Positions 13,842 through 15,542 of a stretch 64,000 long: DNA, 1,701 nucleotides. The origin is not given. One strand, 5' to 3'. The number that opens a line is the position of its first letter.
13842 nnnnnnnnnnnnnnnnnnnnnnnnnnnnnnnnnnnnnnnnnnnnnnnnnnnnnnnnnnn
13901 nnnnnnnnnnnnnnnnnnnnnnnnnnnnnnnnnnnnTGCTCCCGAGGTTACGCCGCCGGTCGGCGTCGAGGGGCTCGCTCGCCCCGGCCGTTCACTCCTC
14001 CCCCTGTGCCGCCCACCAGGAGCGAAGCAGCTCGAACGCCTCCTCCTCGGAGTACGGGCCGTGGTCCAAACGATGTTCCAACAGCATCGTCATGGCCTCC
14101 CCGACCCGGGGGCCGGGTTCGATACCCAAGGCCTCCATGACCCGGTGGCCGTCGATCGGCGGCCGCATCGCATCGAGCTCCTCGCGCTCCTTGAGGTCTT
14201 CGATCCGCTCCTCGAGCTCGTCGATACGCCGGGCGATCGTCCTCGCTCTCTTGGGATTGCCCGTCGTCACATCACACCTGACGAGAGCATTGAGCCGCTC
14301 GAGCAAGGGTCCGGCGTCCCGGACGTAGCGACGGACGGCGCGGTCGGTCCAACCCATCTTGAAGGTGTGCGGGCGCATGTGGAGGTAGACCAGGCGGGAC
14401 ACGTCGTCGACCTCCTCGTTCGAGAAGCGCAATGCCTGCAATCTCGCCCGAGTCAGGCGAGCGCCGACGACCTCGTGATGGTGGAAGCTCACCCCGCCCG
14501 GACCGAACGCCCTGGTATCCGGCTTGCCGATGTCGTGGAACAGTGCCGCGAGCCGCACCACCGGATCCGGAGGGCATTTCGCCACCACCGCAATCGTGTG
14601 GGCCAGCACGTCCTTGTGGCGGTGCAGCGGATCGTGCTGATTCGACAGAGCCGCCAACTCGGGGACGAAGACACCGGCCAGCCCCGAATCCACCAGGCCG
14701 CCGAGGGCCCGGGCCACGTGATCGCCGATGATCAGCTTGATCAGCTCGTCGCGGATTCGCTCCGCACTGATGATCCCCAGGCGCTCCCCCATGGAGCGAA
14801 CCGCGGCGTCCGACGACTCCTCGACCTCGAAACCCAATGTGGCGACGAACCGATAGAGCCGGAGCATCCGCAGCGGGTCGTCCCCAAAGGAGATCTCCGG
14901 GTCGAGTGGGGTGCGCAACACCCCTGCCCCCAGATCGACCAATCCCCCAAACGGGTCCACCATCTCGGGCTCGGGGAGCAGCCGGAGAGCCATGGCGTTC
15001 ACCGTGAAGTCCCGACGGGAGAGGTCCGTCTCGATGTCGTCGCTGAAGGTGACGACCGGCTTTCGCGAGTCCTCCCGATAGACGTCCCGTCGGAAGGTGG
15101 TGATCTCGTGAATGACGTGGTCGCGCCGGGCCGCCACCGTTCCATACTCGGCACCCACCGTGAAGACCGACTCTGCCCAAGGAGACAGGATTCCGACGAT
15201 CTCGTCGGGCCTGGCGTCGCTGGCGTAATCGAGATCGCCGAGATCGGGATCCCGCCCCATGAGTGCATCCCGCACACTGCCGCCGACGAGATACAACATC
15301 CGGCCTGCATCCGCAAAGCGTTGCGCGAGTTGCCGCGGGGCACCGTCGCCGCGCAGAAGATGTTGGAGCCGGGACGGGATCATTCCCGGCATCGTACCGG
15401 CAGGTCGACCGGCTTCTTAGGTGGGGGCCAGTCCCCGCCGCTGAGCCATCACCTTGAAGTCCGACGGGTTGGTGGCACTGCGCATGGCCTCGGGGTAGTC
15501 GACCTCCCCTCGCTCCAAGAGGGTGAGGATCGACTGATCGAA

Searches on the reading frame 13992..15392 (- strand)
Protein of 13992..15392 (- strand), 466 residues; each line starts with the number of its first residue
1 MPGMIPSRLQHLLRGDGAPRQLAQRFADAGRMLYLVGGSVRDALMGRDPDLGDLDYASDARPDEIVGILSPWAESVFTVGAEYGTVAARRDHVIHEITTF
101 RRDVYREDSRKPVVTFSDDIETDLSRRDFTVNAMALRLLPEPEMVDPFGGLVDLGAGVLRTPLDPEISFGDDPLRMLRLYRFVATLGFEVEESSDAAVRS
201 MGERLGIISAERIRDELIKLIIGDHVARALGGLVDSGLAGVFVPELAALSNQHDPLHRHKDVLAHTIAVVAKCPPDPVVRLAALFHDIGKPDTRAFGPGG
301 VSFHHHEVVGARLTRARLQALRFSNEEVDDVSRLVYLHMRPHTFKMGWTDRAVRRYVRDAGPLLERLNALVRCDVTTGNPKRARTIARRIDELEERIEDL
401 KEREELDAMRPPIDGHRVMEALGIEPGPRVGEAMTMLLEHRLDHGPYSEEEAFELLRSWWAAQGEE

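Call 43: find_encoding_contigs(protein=window:13992-15392:-, flank=10000, max_places=1)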
Protein window:13992-15392:- (466 aa): 9 contigs read that carry it; 1 place shown.
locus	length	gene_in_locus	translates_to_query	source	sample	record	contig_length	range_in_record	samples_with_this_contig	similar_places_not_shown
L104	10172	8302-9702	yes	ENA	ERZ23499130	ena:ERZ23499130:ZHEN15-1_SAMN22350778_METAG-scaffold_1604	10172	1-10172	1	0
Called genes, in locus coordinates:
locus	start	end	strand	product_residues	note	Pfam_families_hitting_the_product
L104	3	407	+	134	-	?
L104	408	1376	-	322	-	PF08823:PG_binding_2 (faint), PF01471:PG_binding_1, PF09374:PG_binding_3 (faint), PF01471:PG_binding_1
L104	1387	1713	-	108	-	PF00085:Thioredoxin, PF00578:AhpC-TSA (weak), PF14595:Thioredoxin_9, PF13098:Thioredoxin_2 (weak), PF13905:Thioredoxin_8 (weak)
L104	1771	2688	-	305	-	PF00890:FAD_binding_2 (faint), PF01266:DAO (faint), PF01946:Thi4 (faint), PF03486:HI0933_like (faint), PF07992:Pyr_redox_2, PF13738:Pyr_redox_3, PF00070:Pyr_redox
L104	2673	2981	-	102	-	PF07332:Phage_holin_3_6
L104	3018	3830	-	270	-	-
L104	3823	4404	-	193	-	PF04542:Sigma70_r2, PF08281:Sigma70_r4_2, PF04545:Sigma70_r4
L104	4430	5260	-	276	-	PF02645:DegV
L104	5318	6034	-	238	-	PF00583:Acetyltransf_1, PF13673:Acetyltransf_10 (weak), PF13508:Acetyltransf_7, PF08445:FR47 (weak)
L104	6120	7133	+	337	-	PF00850:Hist_deacetyl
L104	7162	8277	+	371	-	PF00437:T2SSE, PF13401:AAA_22 (faint)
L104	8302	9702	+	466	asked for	PF01743:PolyA_pol, PF12627:PolyA_pol_RNAbd, PF01966:HD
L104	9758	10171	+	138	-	?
